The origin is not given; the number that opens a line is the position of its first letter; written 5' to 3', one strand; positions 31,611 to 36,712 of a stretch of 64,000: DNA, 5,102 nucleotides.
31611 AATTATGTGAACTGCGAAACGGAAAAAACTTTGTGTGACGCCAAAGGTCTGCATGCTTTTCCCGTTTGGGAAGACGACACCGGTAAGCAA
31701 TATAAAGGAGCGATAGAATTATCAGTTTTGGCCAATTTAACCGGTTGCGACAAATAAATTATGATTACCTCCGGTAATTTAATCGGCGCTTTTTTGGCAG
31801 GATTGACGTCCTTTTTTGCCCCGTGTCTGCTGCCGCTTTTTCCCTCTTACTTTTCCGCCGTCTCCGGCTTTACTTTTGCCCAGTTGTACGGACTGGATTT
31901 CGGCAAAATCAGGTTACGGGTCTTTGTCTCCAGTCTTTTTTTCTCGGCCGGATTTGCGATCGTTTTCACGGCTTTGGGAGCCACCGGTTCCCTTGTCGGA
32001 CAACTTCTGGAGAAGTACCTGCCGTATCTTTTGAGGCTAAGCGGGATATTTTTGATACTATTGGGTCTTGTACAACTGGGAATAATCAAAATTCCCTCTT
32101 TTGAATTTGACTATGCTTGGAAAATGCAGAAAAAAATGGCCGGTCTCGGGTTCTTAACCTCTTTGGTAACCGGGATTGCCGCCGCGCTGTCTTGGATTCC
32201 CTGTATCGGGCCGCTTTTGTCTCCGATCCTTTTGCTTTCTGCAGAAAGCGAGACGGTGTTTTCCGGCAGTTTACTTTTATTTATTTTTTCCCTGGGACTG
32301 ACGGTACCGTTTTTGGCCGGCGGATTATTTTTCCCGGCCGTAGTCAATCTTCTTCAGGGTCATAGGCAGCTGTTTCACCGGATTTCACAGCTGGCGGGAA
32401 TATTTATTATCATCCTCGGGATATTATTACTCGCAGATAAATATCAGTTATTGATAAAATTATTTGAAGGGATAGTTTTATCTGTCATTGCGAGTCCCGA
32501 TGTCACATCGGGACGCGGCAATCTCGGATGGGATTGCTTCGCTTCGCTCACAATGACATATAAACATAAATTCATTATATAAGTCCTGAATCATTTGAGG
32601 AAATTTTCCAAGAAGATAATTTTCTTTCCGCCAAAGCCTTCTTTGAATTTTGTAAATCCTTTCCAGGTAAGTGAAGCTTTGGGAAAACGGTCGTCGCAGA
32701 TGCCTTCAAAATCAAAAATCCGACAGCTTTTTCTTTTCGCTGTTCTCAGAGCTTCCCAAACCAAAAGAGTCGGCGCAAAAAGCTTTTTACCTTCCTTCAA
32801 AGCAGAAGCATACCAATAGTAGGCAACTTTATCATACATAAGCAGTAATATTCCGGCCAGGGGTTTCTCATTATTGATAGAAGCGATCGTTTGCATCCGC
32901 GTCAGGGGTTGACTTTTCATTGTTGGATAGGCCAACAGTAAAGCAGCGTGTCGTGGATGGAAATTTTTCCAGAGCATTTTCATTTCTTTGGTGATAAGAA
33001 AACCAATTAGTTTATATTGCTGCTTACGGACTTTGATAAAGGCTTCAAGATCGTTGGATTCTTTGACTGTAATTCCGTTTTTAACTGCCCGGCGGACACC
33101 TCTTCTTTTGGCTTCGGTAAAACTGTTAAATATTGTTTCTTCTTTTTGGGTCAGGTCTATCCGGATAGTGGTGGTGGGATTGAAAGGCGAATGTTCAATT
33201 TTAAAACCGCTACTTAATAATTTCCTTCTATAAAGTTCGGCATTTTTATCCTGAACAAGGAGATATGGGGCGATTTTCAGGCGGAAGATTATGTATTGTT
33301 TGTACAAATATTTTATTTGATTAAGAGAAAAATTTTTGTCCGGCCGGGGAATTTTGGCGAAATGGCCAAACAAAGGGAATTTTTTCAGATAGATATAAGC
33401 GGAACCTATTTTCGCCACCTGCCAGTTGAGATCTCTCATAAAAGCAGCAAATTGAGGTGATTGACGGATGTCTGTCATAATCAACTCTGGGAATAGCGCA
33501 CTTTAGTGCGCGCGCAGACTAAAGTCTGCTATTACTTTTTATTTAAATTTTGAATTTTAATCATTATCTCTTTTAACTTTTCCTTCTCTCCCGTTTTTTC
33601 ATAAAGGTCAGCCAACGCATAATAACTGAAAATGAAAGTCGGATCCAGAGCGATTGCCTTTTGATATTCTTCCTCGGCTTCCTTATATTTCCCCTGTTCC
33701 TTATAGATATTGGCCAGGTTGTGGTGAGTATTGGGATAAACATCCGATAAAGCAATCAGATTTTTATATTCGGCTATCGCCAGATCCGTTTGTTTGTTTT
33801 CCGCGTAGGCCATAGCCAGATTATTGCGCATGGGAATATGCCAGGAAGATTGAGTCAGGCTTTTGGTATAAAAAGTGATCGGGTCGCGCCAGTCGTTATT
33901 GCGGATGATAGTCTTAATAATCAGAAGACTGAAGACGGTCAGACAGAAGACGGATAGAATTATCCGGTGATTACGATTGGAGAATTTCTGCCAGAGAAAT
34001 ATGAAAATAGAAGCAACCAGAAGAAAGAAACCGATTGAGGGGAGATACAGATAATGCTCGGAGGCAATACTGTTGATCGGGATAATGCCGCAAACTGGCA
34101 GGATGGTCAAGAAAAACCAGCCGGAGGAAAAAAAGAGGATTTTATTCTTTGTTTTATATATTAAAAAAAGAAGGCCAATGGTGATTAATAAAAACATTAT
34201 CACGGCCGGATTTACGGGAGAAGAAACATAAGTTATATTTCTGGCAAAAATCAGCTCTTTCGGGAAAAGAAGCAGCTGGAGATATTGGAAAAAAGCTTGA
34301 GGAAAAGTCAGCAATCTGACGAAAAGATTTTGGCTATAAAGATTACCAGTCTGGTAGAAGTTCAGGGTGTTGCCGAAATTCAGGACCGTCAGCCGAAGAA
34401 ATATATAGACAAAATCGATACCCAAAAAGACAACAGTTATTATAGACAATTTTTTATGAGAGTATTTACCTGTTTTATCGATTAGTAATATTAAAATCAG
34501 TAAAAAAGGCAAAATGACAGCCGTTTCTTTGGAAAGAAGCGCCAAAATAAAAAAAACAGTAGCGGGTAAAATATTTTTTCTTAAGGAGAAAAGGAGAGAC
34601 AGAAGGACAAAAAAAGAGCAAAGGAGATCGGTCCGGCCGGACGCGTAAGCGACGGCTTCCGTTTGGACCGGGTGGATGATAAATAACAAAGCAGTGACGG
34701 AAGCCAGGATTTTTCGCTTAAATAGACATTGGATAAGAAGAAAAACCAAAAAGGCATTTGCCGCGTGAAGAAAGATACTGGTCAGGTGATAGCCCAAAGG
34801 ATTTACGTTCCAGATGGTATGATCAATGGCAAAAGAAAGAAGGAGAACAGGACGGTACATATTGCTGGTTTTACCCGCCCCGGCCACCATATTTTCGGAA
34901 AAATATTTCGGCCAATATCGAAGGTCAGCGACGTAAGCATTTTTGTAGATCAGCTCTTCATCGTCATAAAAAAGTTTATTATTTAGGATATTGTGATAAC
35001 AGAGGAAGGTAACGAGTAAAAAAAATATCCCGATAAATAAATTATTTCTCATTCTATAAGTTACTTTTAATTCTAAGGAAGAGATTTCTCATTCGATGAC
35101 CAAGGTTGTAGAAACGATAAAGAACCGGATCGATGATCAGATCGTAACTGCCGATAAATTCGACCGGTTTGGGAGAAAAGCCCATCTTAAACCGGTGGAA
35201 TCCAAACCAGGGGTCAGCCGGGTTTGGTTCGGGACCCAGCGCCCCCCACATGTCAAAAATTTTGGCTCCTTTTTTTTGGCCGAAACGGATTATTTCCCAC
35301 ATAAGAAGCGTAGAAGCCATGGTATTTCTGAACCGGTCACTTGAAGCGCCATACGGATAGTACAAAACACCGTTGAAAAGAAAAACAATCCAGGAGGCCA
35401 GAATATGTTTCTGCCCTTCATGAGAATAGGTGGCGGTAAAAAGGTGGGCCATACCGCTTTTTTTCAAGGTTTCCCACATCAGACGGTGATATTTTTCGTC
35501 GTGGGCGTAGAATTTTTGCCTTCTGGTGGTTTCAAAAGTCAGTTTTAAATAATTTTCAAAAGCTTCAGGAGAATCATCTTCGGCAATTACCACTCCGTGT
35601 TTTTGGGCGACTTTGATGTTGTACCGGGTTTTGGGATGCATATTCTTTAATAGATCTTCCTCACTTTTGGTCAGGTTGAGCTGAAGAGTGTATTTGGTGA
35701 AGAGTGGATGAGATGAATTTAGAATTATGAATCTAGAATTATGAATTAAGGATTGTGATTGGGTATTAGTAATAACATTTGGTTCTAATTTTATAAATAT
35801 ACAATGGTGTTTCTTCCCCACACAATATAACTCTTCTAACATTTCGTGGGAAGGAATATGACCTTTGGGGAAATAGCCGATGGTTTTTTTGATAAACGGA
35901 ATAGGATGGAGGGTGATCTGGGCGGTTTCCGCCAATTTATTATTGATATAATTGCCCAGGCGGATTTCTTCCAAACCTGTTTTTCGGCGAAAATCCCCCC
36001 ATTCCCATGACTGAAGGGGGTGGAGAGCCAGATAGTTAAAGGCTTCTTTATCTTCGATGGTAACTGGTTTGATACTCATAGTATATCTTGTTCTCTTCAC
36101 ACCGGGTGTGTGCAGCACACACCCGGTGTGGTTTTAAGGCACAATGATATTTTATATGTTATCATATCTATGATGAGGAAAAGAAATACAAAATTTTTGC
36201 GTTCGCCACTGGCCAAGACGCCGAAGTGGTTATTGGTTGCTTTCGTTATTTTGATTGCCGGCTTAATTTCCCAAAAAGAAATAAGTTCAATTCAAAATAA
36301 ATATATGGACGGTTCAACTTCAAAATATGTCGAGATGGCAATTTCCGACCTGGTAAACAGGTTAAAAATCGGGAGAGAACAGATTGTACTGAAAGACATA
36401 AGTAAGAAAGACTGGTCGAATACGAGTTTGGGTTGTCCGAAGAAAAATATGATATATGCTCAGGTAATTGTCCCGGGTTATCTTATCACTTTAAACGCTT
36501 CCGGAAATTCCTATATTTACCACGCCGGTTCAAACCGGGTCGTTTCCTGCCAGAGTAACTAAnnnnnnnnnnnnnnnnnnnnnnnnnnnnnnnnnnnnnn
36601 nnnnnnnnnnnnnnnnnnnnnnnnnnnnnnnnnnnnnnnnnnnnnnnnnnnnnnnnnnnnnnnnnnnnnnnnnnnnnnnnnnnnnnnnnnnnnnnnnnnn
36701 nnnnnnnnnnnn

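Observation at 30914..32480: Thioredoxin-like CxxC protein plus CcdA electron transporter next to the Cys-rich cassette, with a PT-rich anchored peptide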

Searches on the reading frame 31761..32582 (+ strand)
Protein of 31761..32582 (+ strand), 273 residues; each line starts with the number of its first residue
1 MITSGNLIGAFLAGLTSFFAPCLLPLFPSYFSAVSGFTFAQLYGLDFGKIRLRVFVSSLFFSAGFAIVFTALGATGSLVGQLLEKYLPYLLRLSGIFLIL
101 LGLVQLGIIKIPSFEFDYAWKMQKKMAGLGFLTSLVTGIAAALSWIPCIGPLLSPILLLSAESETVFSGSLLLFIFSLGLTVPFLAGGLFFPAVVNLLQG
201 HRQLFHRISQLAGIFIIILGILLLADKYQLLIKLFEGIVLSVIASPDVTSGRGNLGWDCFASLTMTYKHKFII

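Call 3: search_protein_families(library=pfam, proteins=[window:31761-32582:+], max_evalue=0.01)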
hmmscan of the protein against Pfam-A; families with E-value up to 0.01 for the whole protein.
window:31761-32582:+ (273 aa): 1 family
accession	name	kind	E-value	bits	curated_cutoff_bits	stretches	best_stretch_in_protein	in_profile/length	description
PF02683.22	DsbD_TM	-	3.8e-16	59.5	27.1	1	8-224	6-215/219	Cytochrome C biogenesis protein transmembrane domain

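Call 4: search_protein_families(library=ncbifam, proteins=[window:31761-32582:+], max_evalue=0.01)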
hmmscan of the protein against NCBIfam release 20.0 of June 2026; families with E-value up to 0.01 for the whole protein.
window:31761-32582:+ (273 aa): 2 families
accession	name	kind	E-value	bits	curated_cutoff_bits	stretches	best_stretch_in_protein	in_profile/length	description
NF001419.0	PRK00293.1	subfamily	3.9e-12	45.5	330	1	7-227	172-385/574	protein-disulfide reductase DsbD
NF045694.1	seleno_TsoB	exception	1.7e-10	39.6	805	1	6-220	184-387/572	rhodanese/DsbD fusion-like selenoprotein TsoB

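Call 93: search_solved_structures(query=window:31761-32582:+, max_evalue=0.01, show_alignments=1)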
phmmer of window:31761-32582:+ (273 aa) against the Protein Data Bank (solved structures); distinct sequences matched with E-value up to 0.01: 1.
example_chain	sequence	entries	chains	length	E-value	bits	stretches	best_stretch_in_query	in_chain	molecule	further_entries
5vkv_A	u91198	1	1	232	6e-21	78.8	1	6-235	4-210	Cytochrome c-type biogenesis protein CcdA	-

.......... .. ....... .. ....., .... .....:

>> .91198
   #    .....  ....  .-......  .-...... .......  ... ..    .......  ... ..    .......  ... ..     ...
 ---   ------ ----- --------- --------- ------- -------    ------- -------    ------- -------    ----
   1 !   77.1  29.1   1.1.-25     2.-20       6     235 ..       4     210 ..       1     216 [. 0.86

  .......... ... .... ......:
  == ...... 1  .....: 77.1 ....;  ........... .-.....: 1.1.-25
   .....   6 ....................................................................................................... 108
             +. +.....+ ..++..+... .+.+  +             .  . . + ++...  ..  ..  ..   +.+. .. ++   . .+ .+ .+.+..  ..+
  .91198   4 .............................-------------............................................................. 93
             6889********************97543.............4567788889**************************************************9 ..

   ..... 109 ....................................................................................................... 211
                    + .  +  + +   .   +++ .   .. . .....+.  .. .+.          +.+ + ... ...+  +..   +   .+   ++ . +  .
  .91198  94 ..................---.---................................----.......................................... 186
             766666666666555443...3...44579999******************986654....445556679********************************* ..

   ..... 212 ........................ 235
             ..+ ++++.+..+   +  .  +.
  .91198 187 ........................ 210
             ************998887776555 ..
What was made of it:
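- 31761..32582 (+): CcdA (DsbD_TM) transmembrane thiol-disulfide electron transporter. The redox cysteines are in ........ and WIPCIGP. It starts 4 nt after the Trx stop codon. Calls 3, 4, 93
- On CcdA / DsbD_TM (PF02683): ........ and WIPCIGP align with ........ and WTPCIGP of Thermus CcdA 5vkv, E=6e-21 (call 93)
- Checked: It matches Pfam DsbD_TM at 59.5 bits against a cut-off of 27.1 (call 3) and Thermus CcdA 5vkv at E=6e-21, with both PC motifs aligned (call 93).
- Pfam DsbD_TM is above threshold and both active-site PC motifs align to the solved CcdA structure 5vkv (calls 3, 93). CcdA was first described in this role, and PDB 5vkv is named 'cytochrome c-type biogenesis protein CcdA' (call 93).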

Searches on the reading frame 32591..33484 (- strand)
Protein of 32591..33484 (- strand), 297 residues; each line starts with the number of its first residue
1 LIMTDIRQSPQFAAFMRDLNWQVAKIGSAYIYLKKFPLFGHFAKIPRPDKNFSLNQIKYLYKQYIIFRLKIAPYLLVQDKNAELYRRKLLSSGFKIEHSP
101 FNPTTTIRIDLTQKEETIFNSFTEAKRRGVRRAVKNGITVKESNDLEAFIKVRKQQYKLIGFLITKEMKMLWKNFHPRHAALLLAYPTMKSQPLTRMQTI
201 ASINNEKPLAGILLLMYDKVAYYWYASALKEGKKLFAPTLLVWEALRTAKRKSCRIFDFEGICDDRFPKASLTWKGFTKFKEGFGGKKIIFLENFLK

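Call 3: search_protein_families(library=pfam, proteins=[window:32591-33484:-], max_evalue=0.01)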
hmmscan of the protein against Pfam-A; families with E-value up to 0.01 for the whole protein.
window:32591-33484:- (297 aa): 2 families
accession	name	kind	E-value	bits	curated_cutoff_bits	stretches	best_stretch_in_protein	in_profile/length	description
PF02388.22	FemAB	-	2.9e-16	59.8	24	2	199-287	298-381/406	FemAB family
PF13480.13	Acetyltransf_6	-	1.2e-07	32.4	22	1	127-259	8-134/143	Acetyltransferase (GNAT) domain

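Call 4: search_protein_families(library=ncbifam, proteins=[window:32591-33484:-], max_evalue=0.01)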
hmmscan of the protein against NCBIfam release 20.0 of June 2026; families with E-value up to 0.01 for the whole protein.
window:32591-33484:- (297 aa): 1 family
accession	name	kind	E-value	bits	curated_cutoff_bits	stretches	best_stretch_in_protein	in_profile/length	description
TIGR03019.1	pepcterm_femAB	equivalog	6.7e-11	41.8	260.35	1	104-259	118-258/330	FemAB family XrtA/PEP-CTERM system-associated protein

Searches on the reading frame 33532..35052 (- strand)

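Call 3: search_protein_families(library=pfam, proteins=[window:33532-35052:-], max_evalue=0.01)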
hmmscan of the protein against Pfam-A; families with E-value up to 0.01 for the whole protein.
window:33532-35052:- (506 aa): 14 families
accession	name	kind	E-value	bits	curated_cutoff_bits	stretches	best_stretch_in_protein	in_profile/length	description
PF13414.12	TPR_11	-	1.4e-14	53.9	26.8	2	447-488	1-42/42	TPR repeat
PF13181.12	TPR_8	-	3.1e-14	52.3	25.7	1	442-472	3-33/34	Tetratricopeptide repeat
PF07719.23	TPR_2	-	1.7e-13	49.9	27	1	441-472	2-33/34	Tetratricopeptide repeat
PF13431.12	TPR_17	-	2.1e-12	46.7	24.4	2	463-491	2-30/34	Tetratricopeptide repeat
PF00515.34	TPR_1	-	2.7e-12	46.4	27.8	1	441-473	2-34/34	Tetratricopeptide repeat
PF13176.12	TPR_7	-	9e-09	35.2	27.9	1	442-471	1-32/36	Tetratricopeptide repeat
PF13424.12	TPR_12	-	1.9e-08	34.8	30.1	1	408-470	5-75/77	Tetratricopeptide repeat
PF14559.12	TPR_19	-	3.7e-07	30.8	25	1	452-492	3-43/68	Tetratricopeptide repeat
PF13428.12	TPR_14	-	7.4e-07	29.7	23.5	1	441-483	2-44/44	Tetratricopeptide repeat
PF13374.12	TPR_10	-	2.8e-06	27.6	27.5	1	444-469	6-31/42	Tetratricopeptide repeat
PF24575.1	TPR_Slam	-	3.3e-05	24.7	35.2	0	447-484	54-91/104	Surface lipoprotein assembly modifier, N-terminal TPR repeats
PF13174.12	TPR_6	-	0.00011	23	26.3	0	445-471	5-31/33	Tetratricopeptide repeat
PF13432.12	TPR_16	-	0.00016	22.5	32.7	0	445-490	2-47/65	Tetratricopeptide repeat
PF12569.14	NatA_aux_su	-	0.002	17.6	33.3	1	399-505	148-257/515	N-terminal acetyltransferase A, auxiliary subunit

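Call 4: search_protein_families(library=ncbifam, proteins=[window:33532-35052:-], max_evalue=0.01)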
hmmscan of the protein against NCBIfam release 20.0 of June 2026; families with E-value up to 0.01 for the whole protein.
window:33532-35052:- (506 aa): 17 families
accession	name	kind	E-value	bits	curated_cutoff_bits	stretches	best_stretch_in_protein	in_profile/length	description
TIGR02917.1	PEP_TPR_lipo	equivalog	2.1e-09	35.9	312.2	1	412-491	437-516/899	XrtA/PEP-CTERM system TPR-repeat protein PrsT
NF040959.1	MamA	equivalog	3.8e-09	36.3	200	1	384-504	83-203/204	magnetosome protein MamA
TIGR02521.1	type_IV_pilW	equivalog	4.7e-08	32.9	154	1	408-471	33-96/234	type IV pilus biogenesis/stability protein PilW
NF046093.1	AZOBR_p60025_fam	subfamily_domain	6.2e-07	28.9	150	1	84-199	112-221/232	AZOBR_p60025 family cell surface glycopolymer formation protein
NF053779.1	BT3442_fam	equivalog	3.7e-05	22.7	940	1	437-504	219-286/563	BT3442 family protein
NF002725.1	PRK02603.1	equivalog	3.9e-05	23.7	143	2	408-464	74-130/173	photosystem I assembly protein Ycf3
TIGR00990.1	3a0801s09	subfamily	5.4e-05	22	757.25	1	416-488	375-447/615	mitochondrial import receptor subunit TOM70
NF033762.1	social_mot_Tgl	equivalog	7.1e-05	22.3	225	1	409-484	68-180/252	social motility TPR repeat lipoprotein Tgl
NF052230.1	T9SS_PorE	exception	0.00023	19.6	600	1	411-494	62-145/648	PorE family type IX secretion system protein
NF040561.1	PrimPol_Msp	equivalog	0.00026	19.7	200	1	417-492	2-77/515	CRISPR-associated primase-polymerase type A1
NF047558.1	TPR_END_plus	domain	0.0003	20.7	32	0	443-473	2-32/56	TPR end-of-group domain-containing protein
TIGR04510.1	mod_pep_cyc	subfamily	0.00033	19.3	400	1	445-505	403-463/814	putative peptide modification system cyclase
NF033920.0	C39_PA2778_fam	equivalog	0.00052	19.5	150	1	416-498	166-248/255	PA2778 family cysteine peptidase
NF047507.1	TPR_BatC_Lepto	exception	0.0015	18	175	1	436-472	92-128/214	TPR repeat-containing protein BatC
NF053607.1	CHU_0125_OmpA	equivalog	0.0027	16.3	620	1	386-469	33-116/639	CHU_0125 family OmpA-like outer membrane integrity protein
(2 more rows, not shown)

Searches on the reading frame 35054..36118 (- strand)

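Call 3: search_protein_families(library=pfam, proteins=[window:35054-36118:-], max_evalue=0.01)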
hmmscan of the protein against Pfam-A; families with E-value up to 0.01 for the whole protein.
window:35054-36118:- (354 aa): 2 families
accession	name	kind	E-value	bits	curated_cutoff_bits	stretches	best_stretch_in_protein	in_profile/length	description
PF02388.22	FemAB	-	6.5e-35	121.2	24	2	34-221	18-230/406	FemAB family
PF13480.13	Acetyltransf_6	-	1.8e-13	51.3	22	1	164-292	7-136/143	Acetyltransferase (GNAT) domain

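Call 4: search_protein_families(library=ncbifam, proteins=[window:35054-36118:-], max_evalue=0.01)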
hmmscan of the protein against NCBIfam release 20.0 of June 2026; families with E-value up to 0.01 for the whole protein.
window:35054-36118:- (354 aa): 2 families
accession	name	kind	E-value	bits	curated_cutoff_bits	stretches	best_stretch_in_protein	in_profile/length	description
TIGR03019.1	pepcterm_femAB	equivalog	3.6e-10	39.4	260.35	1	142-321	118-283/330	FemAB family XrtA/PEP-CTERM system-associated protein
NF047883.1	UAcmpLyAlTFemX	equivalog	2.7e-08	33.5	500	1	152-335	159-333/337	UDP-N-acetylmuramoylpentapeptide-lysine N(6)-alanyltransferase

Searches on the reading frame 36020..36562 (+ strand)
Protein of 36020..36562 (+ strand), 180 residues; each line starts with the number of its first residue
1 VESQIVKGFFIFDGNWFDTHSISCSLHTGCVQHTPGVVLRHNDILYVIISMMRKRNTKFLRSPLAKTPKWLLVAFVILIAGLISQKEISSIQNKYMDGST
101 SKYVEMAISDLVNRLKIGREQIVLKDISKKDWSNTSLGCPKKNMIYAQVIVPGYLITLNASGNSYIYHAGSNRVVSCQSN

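Call 8: search_protein_families(library=pfam, proteins=[window:36020-36562:+], max_evalue=0.001)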
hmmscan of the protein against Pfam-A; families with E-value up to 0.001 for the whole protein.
window:36020-36562:+ (180 aa): 0 families

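Call 42: search_protein_families(library=pfam, proteins=[window:36020-36562:+], max_evalue=1)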
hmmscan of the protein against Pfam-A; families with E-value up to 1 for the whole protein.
window:36020-36562:+ (180 aa): 1 family
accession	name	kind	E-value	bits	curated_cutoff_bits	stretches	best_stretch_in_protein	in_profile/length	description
PF06480.20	FtsH_ext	-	0.091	13.4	25.5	1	70-128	2-55/103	FtsH Extracellular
